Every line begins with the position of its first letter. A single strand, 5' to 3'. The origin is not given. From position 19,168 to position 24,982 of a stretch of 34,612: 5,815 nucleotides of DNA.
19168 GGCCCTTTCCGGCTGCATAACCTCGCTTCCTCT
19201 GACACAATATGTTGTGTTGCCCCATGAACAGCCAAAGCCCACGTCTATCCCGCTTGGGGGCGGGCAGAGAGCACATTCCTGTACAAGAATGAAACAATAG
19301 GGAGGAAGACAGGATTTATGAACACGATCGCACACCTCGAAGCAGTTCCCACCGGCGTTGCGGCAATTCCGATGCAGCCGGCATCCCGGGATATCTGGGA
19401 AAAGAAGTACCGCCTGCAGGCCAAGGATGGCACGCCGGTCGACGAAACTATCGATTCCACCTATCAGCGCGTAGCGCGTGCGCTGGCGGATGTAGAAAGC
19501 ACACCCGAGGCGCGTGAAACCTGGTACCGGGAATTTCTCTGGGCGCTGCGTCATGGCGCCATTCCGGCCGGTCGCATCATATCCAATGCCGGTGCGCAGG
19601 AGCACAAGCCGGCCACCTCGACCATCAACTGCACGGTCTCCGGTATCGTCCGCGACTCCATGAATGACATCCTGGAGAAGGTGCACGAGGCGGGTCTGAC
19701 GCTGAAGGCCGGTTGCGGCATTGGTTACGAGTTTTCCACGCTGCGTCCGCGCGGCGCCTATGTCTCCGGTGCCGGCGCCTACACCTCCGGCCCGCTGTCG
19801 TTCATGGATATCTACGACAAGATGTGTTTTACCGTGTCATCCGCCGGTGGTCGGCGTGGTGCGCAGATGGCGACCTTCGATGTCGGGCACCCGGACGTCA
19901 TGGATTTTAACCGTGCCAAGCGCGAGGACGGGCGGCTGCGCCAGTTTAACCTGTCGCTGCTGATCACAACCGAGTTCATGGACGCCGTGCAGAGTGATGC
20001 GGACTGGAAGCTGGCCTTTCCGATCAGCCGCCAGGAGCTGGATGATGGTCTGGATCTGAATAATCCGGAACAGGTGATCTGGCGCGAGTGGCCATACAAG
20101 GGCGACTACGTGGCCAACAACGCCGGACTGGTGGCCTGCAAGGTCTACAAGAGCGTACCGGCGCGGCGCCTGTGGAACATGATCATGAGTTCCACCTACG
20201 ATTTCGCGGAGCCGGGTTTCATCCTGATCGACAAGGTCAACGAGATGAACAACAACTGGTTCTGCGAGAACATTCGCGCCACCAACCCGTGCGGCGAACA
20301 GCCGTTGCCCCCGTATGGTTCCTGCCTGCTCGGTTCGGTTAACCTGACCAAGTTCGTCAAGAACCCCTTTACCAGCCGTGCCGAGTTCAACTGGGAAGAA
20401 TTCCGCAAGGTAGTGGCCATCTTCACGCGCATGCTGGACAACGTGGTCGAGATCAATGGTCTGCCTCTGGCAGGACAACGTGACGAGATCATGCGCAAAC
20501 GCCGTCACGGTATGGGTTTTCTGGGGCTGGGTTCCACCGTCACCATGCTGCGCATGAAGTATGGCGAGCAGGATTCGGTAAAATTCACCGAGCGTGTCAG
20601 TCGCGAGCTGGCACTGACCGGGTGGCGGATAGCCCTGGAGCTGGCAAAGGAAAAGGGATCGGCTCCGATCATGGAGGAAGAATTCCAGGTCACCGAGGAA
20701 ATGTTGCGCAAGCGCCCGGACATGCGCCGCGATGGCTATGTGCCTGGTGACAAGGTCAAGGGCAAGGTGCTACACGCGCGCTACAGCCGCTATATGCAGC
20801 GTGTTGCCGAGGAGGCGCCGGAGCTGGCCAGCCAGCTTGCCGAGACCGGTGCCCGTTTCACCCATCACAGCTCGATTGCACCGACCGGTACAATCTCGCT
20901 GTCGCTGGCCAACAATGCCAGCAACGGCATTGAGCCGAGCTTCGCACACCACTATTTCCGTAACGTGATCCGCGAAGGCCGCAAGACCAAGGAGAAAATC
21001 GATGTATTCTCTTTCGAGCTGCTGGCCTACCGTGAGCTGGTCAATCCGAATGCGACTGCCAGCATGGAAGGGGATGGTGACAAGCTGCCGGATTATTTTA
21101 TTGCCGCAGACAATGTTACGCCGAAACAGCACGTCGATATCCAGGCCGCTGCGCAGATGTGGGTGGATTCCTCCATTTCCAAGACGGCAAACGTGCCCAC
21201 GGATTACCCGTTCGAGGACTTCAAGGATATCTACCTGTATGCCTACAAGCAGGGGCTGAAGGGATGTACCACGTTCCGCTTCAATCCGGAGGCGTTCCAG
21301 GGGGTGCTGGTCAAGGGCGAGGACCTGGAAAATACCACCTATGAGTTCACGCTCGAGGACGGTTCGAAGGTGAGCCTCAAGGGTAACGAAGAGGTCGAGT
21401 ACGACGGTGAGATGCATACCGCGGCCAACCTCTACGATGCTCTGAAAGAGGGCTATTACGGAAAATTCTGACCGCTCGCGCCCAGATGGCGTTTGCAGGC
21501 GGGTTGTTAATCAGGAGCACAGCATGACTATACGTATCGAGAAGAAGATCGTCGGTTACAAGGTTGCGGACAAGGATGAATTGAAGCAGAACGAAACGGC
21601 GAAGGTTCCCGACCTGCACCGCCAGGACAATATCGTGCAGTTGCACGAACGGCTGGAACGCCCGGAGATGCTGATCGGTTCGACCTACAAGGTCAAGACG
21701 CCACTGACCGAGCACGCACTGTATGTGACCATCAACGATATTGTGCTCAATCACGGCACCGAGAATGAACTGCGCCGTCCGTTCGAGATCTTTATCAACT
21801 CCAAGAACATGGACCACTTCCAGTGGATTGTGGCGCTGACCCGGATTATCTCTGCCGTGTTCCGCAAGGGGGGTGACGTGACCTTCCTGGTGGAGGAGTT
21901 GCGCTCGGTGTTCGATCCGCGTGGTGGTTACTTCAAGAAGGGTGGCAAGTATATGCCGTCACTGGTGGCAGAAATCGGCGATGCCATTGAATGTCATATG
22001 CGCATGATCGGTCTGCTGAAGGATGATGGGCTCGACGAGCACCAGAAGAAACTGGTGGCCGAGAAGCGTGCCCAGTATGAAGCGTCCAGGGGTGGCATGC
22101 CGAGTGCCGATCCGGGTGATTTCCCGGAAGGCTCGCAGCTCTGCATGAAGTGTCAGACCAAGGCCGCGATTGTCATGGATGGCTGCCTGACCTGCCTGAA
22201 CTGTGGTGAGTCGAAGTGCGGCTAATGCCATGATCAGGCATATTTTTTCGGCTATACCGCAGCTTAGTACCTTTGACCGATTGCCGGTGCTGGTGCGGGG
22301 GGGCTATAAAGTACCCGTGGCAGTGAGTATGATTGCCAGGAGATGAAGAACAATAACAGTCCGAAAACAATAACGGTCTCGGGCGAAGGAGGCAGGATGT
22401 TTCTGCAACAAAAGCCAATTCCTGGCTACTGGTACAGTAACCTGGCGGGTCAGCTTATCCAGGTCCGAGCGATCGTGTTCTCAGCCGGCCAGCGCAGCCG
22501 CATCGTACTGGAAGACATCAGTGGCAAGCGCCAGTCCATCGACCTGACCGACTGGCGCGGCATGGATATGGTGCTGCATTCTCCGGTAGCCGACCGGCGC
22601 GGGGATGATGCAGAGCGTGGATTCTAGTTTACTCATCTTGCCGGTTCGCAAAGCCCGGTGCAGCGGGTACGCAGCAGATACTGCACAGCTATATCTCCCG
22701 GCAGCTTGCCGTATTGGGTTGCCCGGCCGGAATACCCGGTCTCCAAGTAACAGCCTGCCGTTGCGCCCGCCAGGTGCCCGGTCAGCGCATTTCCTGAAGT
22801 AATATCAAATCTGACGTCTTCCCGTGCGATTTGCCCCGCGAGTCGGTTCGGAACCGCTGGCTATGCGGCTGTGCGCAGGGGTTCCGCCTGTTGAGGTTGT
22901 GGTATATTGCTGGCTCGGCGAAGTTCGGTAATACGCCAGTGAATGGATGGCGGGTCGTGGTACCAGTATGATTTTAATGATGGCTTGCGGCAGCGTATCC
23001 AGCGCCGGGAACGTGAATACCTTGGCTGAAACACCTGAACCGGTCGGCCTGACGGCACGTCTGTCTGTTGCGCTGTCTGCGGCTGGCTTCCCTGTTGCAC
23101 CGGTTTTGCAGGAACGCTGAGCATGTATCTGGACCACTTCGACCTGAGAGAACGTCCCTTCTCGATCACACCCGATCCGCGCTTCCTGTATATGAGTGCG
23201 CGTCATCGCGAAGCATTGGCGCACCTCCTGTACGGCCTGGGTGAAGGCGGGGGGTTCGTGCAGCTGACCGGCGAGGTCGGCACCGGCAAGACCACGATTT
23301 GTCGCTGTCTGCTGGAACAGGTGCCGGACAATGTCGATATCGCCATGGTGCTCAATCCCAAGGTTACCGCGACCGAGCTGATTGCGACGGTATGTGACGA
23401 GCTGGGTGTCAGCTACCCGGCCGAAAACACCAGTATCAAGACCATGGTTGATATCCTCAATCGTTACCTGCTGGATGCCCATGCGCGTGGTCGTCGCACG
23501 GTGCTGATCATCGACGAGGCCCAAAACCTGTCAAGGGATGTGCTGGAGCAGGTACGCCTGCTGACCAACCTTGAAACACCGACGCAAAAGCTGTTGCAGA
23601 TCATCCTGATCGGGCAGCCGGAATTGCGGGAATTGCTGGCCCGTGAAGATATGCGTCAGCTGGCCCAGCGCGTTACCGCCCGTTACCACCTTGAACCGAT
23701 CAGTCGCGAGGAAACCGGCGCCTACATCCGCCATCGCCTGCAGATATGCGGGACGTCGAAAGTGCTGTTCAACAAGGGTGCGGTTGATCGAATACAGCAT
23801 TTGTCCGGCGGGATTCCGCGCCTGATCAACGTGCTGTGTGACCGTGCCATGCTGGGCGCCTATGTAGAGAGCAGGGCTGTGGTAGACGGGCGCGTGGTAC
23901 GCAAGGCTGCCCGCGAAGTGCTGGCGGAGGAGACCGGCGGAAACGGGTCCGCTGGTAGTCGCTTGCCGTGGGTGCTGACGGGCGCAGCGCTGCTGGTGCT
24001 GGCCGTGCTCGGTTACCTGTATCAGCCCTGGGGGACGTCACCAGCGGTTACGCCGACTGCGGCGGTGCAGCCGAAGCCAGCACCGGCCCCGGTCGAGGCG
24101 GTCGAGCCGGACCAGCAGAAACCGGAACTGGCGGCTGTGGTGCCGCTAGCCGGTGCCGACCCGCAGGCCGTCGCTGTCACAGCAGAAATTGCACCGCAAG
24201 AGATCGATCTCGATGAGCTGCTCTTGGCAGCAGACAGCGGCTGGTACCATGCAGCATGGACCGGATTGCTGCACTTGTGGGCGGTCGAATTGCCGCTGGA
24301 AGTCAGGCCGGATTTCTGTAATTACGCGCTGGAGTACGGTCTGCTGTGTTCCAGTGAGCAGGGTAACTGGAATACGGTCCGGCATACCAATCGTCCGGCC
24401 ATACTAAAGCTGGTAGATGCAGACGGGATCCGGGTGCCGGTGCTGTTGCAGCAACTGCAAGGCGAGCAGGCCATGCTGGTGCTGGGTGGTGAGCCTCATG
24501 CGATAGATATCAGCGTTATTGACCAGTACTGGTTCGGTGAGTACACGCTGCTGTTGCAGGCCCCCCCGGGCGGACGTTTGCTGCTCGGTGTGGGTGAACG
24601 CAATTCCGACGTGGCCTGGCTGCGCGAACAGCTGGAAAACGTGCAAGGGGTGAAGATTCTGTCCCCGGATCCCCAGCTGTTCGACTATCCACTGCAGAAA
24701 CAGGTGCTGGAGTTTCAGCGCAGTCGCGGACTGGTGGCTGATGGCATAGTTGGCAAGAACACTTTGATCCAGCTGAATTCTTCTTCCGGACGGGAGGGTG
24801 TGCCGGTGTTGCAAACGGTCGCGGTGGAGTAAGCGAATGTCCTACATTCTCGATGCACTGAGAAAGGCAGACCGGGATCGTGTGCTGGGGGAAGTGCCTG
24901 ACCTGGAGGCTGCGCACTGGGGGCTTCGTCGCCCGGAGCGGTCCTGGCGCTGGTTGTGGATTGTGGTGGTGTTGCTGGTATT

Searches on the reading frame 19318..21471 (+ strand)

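Call 7: search_protein_families(library=pfam, proteins=[window:19318-21471:+], max_evalue=0.001)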
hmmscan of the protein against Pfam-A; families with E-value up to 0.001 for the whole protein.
window:19318-21471:+ (717 aa): 2 families
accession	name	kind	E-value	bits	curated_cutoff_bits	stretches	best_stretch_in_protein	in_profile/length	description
PF02867.20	Ribonuc_red_lgC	-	1.2e-124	417.3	23.9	1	105-652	3-522/523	Ribonucleotide reductase, barrel domain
PF00317.26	Ribonuc_red_lgN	-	1.2e-10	41.7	28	1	22-93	6-74/77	Ribonucleotide reductase, all-alpha domain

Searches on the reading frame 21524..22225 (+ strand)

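Call 7: search_protein_families(library=pfam, proteins=[window:21524-22225:+], max_evalue=0.001)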
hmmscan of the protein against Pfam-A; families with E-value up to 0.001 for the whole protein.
window:21524-22225:+ (233 aa): 1 family
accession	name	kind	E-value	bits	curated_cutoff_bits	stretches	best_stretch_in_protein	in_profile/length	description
PF12637.14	TSCPD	-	1.6e-08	35.1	22.8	1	54-158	2-87/88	TSCPD domain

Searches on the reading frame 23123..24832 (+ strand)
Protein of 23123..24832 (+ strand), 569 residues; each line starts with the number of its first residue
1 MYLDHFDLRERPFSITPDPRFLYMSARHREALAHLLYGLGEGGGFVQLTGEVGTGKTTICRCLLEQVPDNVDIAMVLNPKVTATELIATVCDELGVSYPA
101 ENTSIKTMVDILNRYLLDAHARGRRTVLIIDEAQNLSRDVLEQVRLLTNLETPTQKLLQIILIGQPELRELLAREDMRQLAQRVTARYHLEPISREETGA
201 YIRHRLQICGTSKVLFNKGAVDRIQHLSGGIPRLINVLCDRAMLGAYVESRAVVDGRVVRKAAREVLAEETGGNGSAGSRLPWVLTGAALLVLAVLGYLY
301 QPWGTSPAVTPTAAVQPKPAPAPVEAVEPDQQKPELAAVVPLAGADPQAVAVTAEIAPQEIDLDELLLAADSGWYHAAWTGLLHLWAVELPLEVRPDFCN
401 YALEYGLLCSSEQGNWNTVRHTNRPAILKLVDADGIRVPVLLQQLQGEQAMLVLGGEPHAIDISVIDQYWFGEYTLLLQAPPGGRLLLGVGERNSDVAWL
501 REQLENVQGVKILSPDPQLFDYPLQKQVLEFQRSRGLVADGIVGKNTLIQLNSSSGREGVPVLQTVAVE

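Call 7: search_protein_families(library=pfam, proteins=[window:23123-24832:+], max_evalue=0.001)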
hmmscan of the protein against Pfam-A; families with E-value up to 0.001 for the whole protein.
window:23123-24832:+ (569 aa): 7 families
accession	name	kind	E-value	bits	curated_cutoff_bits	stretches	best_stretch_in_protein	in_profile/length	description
PF13401.12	AAA_22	-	2.2e-28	99.6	27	1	42-172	4-130/130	AAA domain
PF13191.12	AAA_16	-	8.6e-14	52.8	32.6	1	22-157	2-164/167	AAA ATPase domain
PF01471.23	PG_binding_1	-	3.4e-08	34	23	1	494-550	2-56/57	Putative peptidoglycan binding domain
PF13604.12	AAA_30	-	8.7e-07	29.3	27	1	40-200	15-160/191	AAA domain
PF13245.12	AAA_19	-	2.2e-05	25.1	25.1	1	46-164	14-124/134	AAA domain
PF00004.35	AAA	-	0.00017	22.5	21.2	1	48-165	3-107/131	ATPase family associated with various cellular activities (AAA)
PF21327.3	GspA_C39-like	-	0.00023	21.9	27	1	393-475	13-94/97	GspA, peptidase C39-like domain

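Call 20: search_protein_families(library=ncbifam, proteins=[window:23123-24832:+], max_evalue=0.001)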
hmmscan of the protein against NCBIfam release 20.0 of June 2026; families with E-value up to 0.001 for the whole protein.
window:23123-24832:+ (569 aa): 3 families
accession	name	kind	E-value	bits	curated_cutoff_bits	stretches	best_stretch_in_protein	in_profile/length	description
TIGR03015.1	pepcterm_ATPase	hypoth_equivalog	1.8e-87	293.2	324.5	1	1-266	1-266/269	XrtA/PEP-CTERM system-associated ATPase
NF011522.0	PRK14961.1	equivalog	7.8e-05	21.7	562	1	48-230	43-212/363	DNA polymerase III subunits gamma and tau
TIGR02397.1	dnaX_nterm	equivalog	0.00027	20.3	250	1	48-244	41-224/355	DNA polymerase III subunit gamma/tau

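Call 70: search_protein_families(library=padloc, proteins=[window:23123-24832:+], max_evalue=0.001)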
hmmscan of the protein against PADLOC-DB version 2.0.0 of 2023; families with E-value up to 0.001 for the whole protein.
window:23123-24832:+ (569 aa): 2 families
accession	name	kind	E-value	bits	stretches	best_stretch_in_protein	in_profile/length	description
PDLC00915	TRIP13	-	6.1e-06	23.9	1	44-138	64-147/302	TRIP13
PDLC04140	mad8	-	0.00029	18.4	0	43-80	27-66/314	mads_8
